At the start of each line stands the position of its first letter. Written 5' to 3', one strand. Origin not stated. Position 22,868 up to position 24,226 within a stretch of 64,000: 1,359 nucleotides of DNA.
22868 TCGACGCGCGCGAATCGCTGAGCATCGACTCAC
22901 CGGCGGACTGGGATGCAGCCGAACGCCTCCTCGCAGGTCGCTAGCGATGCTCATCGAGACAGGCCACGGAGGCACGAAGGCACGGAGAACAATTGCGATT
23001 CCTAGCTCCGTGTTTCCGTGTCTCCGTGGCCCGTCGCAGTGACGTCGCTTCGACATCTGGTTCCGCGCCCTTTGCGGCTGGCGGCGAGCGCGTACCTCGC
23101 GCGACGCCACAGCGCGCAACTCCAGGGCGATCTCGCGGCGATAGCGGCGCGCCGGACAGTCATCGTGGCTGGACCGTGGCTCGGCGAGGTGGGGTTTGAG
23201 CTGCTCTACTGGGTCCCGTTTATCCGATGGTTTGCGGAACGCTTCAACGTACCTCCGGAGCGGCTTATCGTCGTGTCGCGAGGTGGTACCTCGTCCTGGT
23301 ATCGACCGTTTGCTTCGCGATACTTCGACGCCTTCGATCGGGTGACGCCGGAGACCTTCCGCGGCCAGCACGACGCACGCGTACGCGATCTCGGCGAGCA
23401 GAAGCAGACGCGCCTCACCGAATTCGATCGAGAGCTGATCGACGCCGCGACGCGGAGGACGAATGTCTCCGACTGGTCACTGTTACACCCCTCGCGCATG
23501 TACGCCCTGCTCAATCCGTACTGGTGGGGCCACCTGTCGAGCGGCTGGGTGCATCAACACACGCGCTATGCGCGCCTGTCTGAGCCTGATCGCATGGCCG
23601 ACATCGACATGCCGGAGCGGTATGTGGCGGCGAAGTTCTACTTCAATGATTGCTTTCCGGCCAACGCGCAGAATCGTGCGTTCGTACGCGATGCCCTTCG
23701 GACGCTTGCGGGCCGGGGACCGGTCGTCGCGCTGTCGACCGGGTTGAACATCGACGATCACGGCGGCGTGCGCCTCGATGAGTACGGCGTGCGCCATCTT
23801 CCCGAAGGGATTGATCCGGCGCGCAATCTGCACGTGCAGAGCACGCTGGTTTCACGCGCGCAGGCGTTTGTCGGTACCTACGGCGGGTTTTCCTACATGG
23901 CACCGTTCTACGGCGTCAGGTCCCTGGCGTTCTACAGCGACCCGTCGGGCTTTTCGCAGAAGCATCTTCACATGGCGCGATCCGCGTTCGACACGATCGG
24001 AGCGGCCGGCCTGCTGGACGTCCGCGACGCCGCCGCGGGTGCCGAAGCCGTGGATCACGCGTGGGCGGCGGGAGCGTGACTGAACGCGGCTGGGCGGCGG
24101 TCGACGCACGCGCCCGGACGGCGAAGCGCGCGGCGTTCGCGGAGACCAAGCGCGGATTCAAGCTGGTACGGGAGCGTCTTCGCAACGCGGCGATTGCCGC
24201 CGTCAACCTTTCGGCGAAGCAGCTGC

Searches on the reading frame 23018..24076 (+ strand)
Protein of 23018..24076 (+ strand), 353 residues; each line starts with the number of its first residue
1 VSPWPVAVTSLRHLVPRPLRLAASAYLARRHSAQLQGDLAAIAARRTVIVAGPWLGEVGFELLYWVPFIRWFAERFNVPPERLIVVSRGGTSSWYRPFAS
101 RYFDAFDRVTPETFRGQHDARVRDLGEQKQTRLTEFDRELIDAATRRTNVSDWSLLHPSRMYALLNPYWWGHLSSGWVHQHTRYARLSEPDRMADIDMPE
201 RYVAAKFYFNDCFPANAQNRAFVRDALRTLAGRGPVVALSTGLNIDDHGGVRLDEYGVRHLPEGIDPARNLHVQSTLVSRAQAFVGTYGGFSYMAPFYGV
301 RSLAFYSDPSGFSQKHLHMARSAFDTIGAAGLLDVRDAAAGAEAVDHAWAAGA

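Call 9: search_protein_families(library=pfam, proteins=[window:23018-24076:+], max_evalue=10)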
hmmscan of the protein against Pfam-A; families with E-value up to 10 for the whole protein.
window:23018-24076:+ (353 aa): 0 families

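Call 10: search_protein_families(library=ncbifam, proteins=[window:23018-24076:+], max_evalue=10)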
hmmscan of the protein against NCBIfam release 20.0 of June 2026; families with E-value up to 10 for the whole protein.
window:23018-24076:+ (353 aa): 0 families

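Call 18: find_homologous_proteins(query=window:23018-24076:+)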
Query window:23018-24076:+ (353 aa): 2507 proteins with E <= 0.001 among 8000 candidates; the best 120 are listed.
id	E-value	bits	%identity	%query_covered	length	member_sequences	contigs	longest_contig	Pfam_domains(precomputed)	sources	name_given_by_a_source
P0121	1.2e-217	740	94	97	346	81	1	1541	-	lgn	-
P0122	1.5e-209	713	92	95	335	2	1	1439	-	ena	-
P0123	2.9e-208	709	91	96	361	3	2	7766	-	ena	-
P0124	1.4e-194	664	90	88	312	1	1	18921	-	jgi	jgi:hypothetical protein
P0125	9.6e-194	661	84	98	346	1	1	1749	-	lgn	-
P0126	5.3e-190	649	82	93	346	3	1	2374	-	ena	-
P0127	4.1e-189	646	81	98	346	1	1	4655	-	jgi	jgi:hypothetical protein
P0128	1.2e-188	645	82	98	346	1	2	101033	-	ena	-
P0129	4.5e-188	643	82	98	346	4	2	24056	-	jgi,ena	-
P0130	5.8e-186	636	80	98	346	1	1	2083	-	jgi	jgi:hypothetical protein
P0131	9.5e-184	628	81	96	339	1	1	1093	-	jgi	jgi:hypothetical protein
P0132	4.0e-183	626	81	96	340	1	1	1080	-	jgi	jgi:hypothetical protein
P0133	6.2e-183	626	78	97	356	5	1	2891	-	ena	-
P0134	1.6e-178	611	75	97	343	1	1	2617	-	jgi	jgi:hypothetical protein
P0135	1.8e-175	601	77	96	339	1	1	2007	-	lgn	-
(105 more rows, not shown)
